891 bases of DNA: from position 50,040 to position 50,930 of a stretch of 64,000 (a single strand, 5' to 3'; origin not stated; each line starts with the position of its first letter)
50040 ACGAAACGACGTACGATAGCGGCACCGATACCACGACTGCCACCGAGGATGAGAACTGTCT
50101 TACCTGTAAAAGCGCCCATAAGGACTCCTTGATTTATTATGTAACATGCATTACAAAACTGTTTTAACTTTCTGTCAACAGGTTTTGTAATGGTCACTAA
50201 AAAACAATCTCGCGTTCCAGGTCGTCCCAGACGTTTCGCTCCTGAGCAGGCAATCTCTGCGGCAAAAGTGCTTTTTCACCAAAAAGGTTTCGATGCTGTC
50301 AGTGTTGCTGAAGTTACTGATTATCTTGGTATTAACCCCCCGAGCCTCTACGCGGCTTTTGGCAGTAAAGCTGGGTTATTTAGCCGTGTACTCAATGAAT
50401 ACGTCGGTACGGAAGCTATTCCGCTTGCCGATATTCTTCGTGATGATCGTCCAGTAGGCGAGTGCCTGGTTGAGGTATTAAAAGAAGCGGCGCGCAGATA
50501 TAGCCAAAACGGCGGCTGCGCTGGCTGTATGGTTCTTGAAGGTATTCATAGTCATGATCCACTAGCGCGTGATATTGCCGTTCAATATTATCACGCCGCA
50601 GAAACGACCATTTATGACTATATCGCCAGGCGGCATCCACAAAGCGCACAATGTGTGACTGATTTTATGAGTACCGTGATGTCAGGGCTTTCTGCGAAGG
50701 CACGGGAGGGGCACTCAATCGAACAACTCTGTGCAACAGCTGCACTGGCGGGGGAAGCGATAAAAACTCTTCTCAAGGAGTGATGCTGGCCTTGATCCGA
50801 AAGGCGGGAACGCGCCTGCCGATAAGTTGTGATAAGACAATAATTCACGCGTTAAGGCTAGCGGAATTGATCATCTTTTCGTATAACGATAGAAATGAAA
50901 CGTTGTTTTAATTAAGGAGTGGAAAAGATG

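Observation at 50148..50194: Candidate BdcR operator: inverted repeat spanning the bdcA-bdcR divergent promoter and the bdcR start codon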

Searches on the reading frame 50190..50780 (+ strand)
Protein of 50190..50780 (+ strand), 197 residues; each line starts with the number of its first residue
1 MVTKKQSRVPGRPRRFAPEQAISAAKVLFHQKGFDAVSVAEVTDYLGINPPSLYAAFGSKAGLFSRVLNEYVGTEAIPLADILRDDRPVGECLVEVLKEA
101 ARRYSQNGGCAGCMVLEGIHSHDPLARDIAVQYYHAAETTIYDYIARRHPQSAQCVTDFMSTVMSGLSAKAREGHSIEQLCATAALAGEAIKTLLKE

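Call 18: find_related_loci(query=window:50190-50780:+, collection=genome_contigs, flank=1500)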
Query window:50190-50780:+ (197 aa) in genome_contigs; peptide patterns used: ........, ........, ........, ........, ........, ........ (x = any residue, [..] = any of these).
52 stretches matched a pattern; 2 encode a relative of the query (tblastn E <= 1e-3); 2 distinct loci.
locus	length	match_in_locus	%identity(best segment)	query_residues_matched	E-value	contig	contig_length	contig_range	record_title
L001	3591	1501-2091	100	1-197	1e-136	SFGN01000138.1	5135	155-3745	MAG: Lachnospiraceae bacterium isolate W0P5.016 Contig4565, whole genome shotgun sequence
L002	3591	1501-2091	89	1-197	1e-121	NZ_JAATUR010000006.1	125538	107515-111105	Escherichia coli strain SCPM-O-B-8794 6length=125538, whole genome shotgun sequence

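Call 20: find_homologous_proteins(query=window:50190-50780:+, max_evalue=1e-20)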
Query window:50190-50780:+ (197 aa): 1403 proteins with E <= 1e-20 among 2251 candidates; the best 120 are listed.
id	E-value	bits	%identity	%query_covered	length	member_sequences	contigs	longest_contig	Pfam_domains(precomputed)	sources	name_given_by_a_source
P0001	4.6e-123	426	97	100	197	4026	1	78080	PF00440.30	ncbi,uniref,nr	ncbi:TetR/AcrR family transcriptional regulator [Escherichia coli]|uniref:TetR/AcrR family transcrip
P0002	1.7e-113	395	91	100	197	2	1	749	PF00440.30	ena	-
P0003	8.6e-111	386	93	100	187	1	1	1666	-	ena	-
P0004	7.1e-108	376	98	88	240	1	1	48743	PF00440.30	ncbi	-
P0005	7.5e-108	376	91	100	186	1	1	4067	PF00440.30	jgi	jgi:TetR/AcrR family transcriptional regulator, repressor for divergent bdcA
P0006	8.0e-108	376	97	88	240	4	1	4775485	PF00440.30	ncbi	-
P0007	9.6e-107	373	91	100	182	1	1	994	PF00440.30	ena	-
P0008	9.3e-104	363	98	85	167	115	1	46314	PF00440.30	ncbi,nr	ncbi:TPA: TetR/AcrR family transcriptional regulator, partial [Shigella sonnei]|nr:TetR/AcrR family 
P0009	2.3e-99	349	86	100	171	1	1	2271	PF00440.30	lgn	-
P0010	6.1e-94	331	94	82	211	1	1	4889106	PF00440.30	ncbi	-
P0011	2.9e-92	326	81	100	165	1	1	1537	PF00440.30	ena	-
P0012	3.5e-92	325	97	77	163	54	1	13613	-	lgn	-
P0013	3.5e-88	312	96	75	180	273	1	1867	-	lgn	-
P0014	3.7e-86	306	88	82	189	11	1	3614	-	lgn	-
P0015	1.5e-82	294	95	71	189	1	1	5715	-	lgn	-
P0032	5.1e-68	247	63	96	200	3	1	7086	PF00440.30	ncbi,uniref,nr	ncbi:TetR family transcriptional regulator [Novosphingobium sp. Rr 2-17]|uniref:TetR/AcrR family tra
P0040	2.0e-67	245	63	89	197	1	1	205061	PF00440.30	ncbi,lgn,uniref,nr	ncbi:TetR/AcrR family transcriptional regulator [Chitinasiproducens palmae]|uniref:Transcriptional r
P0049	4.8e-67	243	60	99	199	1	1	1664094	PF00440.30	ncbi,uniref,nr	ncbi:TetR/AcrR family transcriptional regulator [Tianweitania sp. BSSL-BM11]|uniref:TetR/AcrR family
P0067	1.0e-66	242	61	99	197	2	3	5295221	PF00440.30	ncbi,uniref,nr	ncbi:TetR/AcrR family transcriptional regulator [Microvirga terrae]|uniref:TetR/AcrR family transcri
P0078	2.5e-66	241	60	100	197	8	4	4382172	PF00440.30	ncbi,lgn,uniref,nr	ncbi:TetR/AcrR family transcriptional regulator [Citrobacter sp. RHB25-C09]|uniref:TetR/AcrR family 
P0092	5.6e-66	240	60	98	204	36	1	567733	PF00440.30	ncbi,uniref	ncbi:TetR/AcrR family transcriptional regulator [Raoultella terrigena]|uniref:TetR/AcrR family trans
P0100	7.1e-66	240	58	99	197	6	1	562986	PF00440.30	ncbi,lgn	ncbi:TetR/AcrR family transcriptional regulator [Klebsiella aerogenes]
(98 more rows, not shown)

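Call 21: find_encoding_contigs(protein=P0078, flank=1500, max_places=2)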
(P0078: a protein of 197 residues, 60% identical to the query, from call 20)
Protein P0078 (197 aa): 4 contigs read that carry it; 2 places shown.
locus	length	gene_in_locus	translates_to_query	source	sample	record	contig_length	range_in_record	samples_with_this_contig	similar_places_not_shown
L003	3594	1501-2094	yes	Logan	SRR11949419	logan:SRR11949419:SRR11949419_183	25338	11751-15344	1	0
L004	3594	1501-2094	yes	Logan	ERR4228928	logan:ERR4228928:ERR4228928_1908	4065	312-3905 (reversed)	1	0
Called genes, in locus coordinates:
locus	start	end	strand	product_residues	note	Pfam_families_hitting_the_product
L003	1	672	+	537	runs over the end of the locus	PF00496:SBP_bac_5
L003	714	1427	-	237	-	PF00106:adh_short, PF23441:SDR (weak), PF01370:Epimerase, PF13561:adh_short_C2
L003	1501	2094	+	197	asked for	PF00440:TetR_N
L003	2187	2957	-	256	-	PF08220:HTH_DeoR, PF08279:HTH_11, PF00455:DeoRC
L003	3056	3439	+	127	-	PF00903:Glyoxalase, PF13669:Glyoxalase_4, PF18029:Glyoxalase_6 (weak)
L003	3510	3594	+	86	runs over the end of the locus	PF10749:DUF2534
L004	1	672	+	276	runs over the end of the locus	?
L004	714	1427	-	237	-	PF00106:adh_short, PF23441:SDR (weak), PF01370:Epimerase, PF13561:adh_short_C2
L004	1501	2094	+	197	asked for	PF00440:TetR_N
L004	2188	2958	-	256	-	PF08220:HTH_DeoR, PF08279:HTH_11, PF00455:DeoRC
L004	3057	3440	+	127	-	PF00903:Glyoxalase, PF13669:Glyoxalase_4, PF18029:Glyoxalase_6 (weak)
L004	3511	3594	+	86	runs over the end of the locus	PF10749:DUF2534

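Call 22: find_encoding_contigs(protein=P0092, flank=1500, max_places=2)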
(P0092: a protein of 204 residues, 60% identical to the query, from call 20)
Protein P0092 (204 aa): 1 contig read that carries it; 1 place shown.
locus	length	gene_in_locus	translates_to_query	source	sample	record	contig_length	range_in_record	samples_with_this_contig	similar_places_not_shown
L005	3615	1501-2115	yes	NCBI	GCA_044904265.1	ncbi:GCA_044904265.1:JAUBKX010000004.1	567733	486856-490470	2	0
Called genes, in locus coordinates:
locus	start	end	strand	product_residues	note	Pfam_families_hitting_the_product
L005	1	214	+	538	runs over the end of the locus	PF00496:SBP_bac_5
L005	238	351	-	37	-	-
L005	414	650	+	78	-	PF06004:DUF903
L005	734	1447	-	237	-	PF00106:adh_short, PF01370:Epimerase, PF13561:adh_short_C2, PF23441:SDR (weak)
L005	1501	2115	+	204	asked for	PF00440:TetR_N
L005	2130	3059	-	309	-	PF05368:NmrA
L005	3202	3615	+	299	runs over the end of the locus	PF00126:HTH_1, PF03466:LysR_substrate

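Call 23: find_encoding_contigs(protein=P0100, flank=1500, max_places=2)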
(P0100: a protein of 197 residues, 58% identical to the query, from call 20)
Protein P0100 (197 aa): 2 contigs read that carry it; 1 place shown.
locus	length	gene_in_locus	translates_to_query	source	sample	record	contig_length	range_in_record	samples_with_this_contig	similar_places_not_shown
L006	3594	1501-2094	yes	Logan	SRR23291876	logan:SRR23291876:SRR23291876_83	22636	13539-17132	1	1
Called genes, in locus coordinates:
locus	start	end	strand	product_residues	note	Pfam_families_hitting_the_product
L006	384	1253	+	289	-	PF00248:Aldo_ket_red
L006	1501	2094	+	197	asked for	PF00440:TetR_N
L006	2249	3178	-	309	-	PF05368:NmrA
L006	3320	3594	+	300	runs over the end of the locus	PF00126:HTH_1, PF03466:LysR_substrate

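Call 30: find_related_loci(query=A1, collection=metagenome_contigs, flank=1200)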
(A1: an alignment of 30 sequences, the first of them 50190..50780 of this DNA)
Query A1 (197 aa) in metagenome_contigs; peptide patterns used: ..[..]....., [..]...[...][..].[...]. (x = any residue, [..] = any of these).
600 stretches matched a pattern (row limit reached: there are more); 503 encode a relative of the query (tblastn E <= 1e-3); the best 80 are kept; 80 distinct loci.
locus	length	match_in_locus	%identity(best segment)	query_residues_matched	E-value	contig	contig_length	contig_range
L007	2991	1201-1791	100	1-197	6e-135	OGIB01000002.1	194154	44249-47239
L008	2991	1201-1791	100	1-197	6e-135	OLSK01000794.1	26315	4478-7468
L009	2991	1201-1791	100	1-197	6e-135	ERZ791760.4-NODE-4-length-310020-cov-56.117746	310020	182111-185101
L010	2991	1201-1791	100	1-197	6e-135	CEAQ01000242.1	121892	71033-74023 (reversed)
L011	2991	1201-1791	100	1-197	6e-135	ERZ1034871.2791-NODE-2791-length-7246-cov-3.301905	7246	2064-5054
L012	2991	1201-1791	100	1-197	6e-135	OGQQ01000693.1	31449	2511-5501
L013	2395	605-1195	100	1-197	4e-138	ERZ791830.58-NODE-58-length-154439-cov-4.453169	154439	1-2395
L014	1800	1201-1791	100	1-197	5e-140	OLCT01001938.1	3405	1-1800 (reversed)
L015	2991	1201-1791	100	1-197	6e-135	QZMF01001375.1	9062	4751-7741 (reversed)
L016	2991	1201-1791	99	1-197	1e-134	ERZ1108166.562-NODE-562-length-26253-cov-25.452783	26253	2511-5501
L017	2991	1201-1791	99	1-197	2e-135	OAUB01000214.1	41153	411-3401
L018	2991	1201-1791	99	1-197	1e-134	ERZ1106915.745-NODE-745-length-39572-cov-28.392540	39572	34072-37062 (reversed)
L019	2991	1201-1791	99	1-197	1e-134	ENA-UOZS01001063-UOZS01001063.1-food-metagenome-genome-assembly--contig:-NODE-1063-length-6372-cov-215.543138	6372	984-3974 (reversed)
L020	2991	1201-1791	99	1-197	1e-134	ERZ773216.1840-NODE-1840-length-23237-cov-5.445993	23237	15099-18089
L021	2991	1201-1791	99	1-197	1e-134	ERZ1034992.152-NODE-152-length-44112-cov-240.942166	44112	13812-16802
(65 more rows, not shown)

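Call 32: search_dna_similar(query=window:50190-50780:+, collection=plasmids, mode=protein, max_evalue=1e-30, max_rows=60)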
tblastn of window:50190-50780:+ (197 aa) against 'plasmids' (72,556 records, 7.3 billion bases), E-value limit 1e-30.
Records with a match: 55; places in all: 57; records where one place covers at least 80% of the query: 54.
Best place of each record, by identity: >=99% 4; 95-99% 5; 60-80% 9; <60% 37.
By first word of the organism name: Escherichia 9; Pantoea 9; Azospirillum 7; Klebsiella 4; Paraburkholderia 4; Sinorhizobium 3; Salmonella 2; Gluconobacter 2; Rhizobium 2; Roseinatronobacter 1; and 12 more.
By predicted mobility (MOB-suite, as given by PLSDB): non-mobilizable 40; conjugative 8; mobilizable 7.
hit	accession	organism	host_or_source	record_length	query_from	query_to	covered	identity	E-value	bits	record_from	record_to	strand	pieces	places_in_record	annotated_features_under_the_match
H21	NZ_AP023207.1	Escherichia coli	Homo sapiens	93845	1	197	100%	100.0%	3e-129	407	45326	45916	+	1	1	bdcR: TetR/AcrR family transcriptional regulator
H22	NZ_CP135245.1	Escherichia coli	Food,other,Pig ear pet treat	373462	1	197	100%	100.0%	3e-129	407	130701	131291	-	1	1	bdcR: TetR/AcrR family transcriptional regulator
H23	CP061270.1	Escherichia coli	Sheep,cell culture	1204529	1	197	100%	100.0%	3e-129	407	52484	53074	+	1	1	TetR/AcrR family transcriptional regulator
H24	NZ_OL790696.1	Escherichia coli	-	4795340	1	197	100%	100.0%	3e-129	407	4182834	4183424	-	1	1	none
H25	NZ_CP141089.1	Escherichia coli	Homo sapiens,Infected Human Urine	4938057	1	197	100%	98.0%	3e-127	401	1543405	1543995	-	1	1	none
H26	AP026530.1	Escherichia coli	whole organism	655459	1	197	100%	98.0%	7e-127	400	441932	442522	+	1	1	yjgJ: hypothetical protein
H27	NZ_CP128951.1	Escherichia coli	-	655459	1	197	100%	98.0%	7e-127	400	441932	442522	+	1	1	bdcR: TetR/AcrR family transcriptional regulator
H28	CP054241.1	Escherichia coli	Homo sapiens,bone infection of foot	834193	1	197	100%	97.5%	3e-105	406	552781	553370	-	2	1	none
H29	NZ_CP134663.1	Escherichia coli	Larus michahellis,bacteria,cloaca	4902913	1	197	100%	97.0%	4e-126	398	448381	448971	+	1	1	none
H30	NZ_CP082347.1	Pantoea dispersa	water,drinking water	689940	10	196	95%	62.0%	5e-63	217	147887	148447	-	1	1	TetR/AcrR family transcriptional regulator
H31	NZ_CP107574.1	Pantoea dispersa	Spermacoce stricta,Pure ...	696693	10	197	95%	61.7%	4e-63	217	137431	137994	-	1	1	TetR/AcrR family transcriptional regulator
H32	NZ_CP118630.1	Pantoea dispersa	Pure isolate,soil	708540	10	196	95%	61.5%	1e-61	213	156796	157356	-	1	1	TetR/AcrR family transcriptional regulator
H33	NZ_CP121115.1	Roseinatronobacter sp. S2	cell culture,Alkaline Spring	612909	1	195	99%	56.9%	2e-61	212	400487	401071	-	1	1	TetR/AcrR family transcriptional regulator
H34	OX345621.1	Salmonella enterica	-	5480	1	197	100%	55.8%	3e-67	229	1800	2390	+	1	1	CDS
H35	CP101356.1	Salmonella enterica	chicken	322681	1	197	100%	55.8%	3e-67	229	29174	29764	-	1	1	TetR/AcrR family transcriptional regulator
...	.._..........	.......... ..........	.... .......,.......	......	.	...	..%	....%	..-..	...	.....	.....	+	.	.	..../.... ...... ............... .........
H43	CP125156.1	Klebsiella pneumoniae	-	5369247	1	195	99%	54.9%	4e-61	211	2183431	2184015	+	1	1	TetR/AcrR family transcriptional regulator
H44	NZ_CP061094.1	Roseomonas marmotae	Marmota himalayana,pure culture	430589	16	191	89%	60.8%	2e-59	207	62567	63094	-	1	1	TetR/AcrR family transcriptional regulator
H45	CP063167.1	Variovorax paradoxus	-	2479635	1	196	99%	52.6%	1e-55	196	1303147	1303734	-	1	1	TetR/AcrR family transcriptional regulator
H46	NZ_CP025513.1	Neorhizobium sp. SOG26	Oryza glumipatula,Whole ...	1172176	1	197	100%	51.8%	5e-55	194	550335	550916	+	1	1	none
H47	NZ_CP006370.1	Aureimonas sp. AU20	-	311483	1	197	100%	49.7%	8e-47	171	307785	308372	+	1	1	TetR/AcrR family transcriptional regulator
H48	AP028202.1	Paraburkholderia largidicola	Physopelta gutta,midgut,Midgut crypts ...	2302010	11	195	94%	44.6%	1e-39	150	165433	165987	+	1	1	TetR/AcrR family transcriptional regulator | hypothetical protein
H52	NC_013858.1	Azospirillum sp. B510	-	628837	11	195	94%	44.1%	5e-36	139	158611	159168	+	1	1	TetR/AcrR family transcriptional regulator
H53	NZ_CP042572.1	Enterobacter hormaechei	Whole organism,Shower 3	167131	3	195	98%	42.0%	2e-37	144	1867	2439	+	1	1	TetR/AcrR family transcriptional regulator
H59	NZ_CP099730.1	Pantoea agglomerans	cell culture,Rotten Potato Tubers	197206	13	195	93%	43.5%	3e-39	149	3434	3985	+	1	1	TetR/AcrR family transcriptional regulator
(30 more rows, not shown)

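Call 33: get_annotated_region(hit=H30, flank=1200)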
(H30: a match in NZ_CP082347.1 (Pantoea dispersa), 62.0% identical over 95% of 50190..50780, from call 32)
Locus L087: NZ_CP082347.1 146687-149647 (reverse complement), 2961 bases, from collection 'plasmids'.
description: Pantoea dispersa strain Lsch plasmid unnamed, complete sequence
organism: Pantoea dispersa (NCBI taxid 59814)
taxonomy: Bacteria; Pseudomonadota; Gammaproteobacteria; Enterobacterales; Erwiniaceae; Pantoea; Pantoea dispersa
host: -; source: water,drinking water; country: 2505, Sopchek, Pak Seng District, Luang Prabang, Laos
typing (MOB-suite, as given by PLSDB): non-mobilizable; replicon rep_cluster_1232
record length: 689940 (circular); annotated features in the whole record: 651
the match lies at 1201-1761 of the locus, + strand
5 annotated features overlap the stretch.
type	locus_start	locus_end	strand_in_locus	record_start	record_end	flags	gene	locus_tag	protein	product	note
CDS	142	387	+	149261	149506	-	-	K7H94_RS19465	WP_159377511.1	hypothetical protein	-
CDS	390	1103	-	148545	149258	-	bdcA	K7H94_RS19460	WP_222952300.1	SDR family oxidoreductase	-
CDS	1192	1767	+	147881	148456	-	-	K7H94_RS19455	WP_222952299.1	TetR/AcrR family transcriptional regulator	GO:0006355 - regulation of DNA-templated transcription [Evidence IEA]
CDS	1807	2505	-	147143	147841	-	-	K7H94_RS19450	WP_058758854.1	GntR family transcriptional regulator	-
CDS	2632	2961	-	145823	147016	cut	-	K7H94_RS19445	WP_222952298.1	enolase C-terminal domain-like protein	-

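Call 34: get_annotated_region(hit=H33, flank=1200)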
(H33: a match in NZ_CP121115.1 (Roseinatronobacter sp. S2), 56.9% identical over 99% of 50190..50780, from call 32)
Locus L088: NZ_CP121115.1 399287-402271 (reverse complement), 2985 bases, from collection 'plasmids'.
description: Roseinatronobacter sp. S2 plasmid unnamed2, complete sequence
organism: Roseinatronobacter sp. S2 (NCBI taxid 3035471)
taxonomy: Bacteria; Pseudomonadota; Alphaproteobacteria; Rhodobacterales; Paracoccaceae; Roseinatronobacter; Roseinatronobacter sp. S2
host: -; source: cell culture,Alkaline Spring; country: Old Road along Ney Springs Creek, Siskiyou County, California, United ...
typing (MOB-suite, as given by PLSDB): non-mobilizable
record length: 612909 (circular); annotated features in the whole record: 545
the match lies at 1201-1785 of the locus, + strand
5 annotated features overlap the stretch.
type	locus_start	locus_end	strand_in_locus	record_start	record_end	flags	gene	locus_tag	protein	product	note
CDS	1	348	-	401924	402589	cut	-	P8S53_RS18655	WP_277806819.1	NAD(P)-binding domain-containing protein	-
CDS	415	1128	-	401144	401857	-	bdcA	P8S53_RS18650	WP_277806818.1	SDR family oxidoreductase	-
CDS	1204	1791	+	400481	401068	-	-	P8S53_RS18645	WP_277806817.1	TetR/AcrR family transcriptional regulator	GO:0006355 - regulation of DNA-templated transcription [Evidence IEA]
CDS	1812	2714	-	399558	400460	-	-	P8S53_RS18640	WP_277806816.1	LysR family transcriptional regulator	-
CDS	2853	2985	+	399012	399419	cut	-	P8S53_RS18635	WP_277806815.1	RidA family protein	-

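Call 35: get_annotated_region(hit=H35, flank=1200)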
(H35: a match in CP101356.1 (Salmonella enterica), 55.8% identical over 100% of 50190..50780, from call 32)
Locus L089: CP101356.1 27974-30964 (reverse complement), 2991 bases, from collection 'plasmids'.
description: Salmonella enterica strain IndS104 plasmid pIndS104-CTX, complete sequence
organism: Salmonella enterica (NCBI taxid 28901)
taxonomy: Bacteria; Pseudomonadota; Gammaproteobacteria; Enterobacterales; Enterobacteriaceae; Salmonella; Salmonella enterica
host: -; source: chicken; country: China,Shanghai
typing (MOB-suite, as given by PLSDB): non-mobilizable
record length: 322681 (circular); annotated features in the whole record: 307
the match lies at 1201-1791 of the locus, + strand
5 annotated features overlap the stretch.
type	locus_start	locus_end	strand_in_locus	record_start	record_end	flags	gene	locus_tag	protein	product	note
CDS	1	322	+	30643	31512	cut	-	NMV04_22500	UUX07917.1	aldo/keto reductase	-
CDS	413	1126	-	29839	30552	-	bdcA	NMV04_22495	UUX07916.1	SDR family oxidoreductase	-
CDS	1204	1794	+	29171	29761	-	-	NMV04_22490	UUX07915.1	TetR/AcrR family transcriptional regulator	-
CDS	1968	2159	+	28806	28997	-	-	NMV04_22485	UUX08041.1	YgdI/YgdR family lipoprotein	-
CDS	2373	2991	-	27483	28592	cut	-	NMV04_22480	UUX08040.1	hypothetical protein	-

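Call 36: get_annotated_region(hit=H40, flank=1200)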
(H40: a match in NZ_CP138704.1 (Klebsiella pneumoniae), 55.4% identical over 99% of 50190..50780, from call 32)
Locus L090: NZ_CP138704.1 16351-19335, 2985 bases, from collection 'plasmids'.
description: Klebsiella pneumoniae strain 11770 plasmid unnamed3, complete sequence
organism: Klebsiella pneumoniae (NCBI taxid 573)
taxonomy: Bacteria; Pseudomonadota; Gammaproteobacteria; Enterobacterales; Enterobacteriaceae; Klebsiella; Klebsiella pneumoniae
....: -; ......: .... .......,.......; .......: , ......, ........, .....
typing (MOB-suite, as given by PLSDB): non-mobilizable
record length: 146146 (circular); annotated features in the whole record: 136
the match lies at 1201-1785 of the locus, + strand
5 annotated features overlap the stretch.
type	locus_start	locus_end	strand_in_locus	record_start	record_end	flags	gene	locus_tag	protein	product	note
CDS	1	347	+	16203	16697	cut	-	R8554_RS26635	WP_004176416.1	hypothetical protein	-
CDS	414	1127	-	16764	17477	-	bdcA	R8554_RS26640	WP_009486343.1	SDR family oxidoreductase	-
CDS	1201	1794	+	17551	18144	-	-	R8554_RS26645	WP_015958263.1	TetR/AcrR family transcriptional regulator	GO:0006355 - regulation of DNA-templated transcription [Evidence IEA]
CDS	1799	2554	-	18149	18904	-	-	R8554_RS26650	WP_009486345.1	SDR family oxidoreductase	-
CDS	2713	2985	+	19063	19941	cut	-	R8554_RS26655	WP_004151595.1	AraC family transcriptional regulator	GO:0006355 - regulation of DNA-templated transcription [Evidence IEA]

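Call 37: get_annotated_region(hit=H43, flank=1200)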
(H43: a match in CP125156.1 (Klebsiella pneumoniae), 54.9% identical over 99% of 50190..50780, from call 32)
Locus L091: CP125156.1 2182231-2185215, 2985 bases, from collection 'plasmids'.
description: Klebsiella pneumoniae strain 176 plasmid unnamed2, complete sequence
organism: Klebsiella pneumoniae (NCBI taxid 573)
taxonomy: Bacteria; Pseudomonadota; Gammaproteobacteria; Enterobacterales; Enterobacteriaceae; Klebsiella; Klebsiella pneumoniae
host: -; source: -; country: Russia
typing (MOB-suite, as given by PLSDB): non-mobilizable; mating-pair formation MPF_T
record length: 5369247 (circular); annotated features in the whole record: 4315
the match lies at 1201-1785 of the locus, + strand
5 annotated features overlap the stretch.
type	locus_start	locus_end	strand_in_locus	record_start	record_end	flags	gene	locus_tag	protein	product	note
CDS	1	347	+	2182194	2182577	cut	-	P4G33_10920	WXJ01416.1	hypothetical protein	-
CDS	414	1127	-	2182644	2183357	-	bdcA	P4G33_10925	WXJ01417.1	SDR family oxidoreductase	-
CDS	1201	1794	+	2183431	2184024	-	-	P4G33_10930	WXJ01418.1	TetR/AcrR family transcriptional regulator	-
CDS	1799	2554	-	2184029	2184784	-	-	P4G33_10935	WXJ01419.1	SDR family oxidoreductase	-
CDS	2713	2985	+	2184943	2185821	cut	-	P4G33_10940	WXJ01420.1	AraC family transcriptional regulator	-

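Call 38: get_annotated_region(hit=H44, flank=1200)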
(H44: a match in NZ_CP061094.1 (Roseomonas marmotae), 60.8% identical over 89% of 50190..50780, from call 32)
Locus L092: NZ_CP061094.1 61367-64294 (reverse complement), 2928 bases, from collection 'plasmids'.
description: Roseomonas marmotae strain 1318 plasmid p1318-3
organism: Roseomonas marmotae (NCBI taxid 2768161)
taxonomy: Bacteria; Pseudomonadota; Alphaproteobacteria; Rhodospirillales; Acetobacteraceae; Roseomonas; Roseomonas marmotae
host: -; source: Marmota himalayana,pure culture; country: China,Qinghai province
typing (MOB-suite, as given by PLSDB): non-mobilizable
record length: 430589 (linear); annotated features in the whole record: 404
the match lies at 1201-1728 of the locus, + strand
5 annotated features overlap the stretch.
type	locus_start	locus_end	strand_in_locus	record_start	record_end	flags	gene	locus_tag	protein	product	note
CDS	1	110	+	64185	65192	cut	-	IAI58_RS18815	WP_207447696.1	hypothetical protein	-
CDS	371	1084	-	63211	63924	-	bdcA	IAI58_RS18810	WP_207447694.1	SDR family oxidoreductase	-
CDS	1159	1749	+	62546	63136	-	-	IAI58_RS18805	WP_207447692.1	TetR/AcrR family transcriptional regulator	-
CDS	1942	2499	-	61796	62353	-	-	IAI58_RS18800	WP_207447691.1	hypothetical protein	-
CDS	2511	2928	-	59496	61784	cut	-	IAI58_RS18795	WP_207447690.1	molybdopterin cofactor-binding domain-containing protein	-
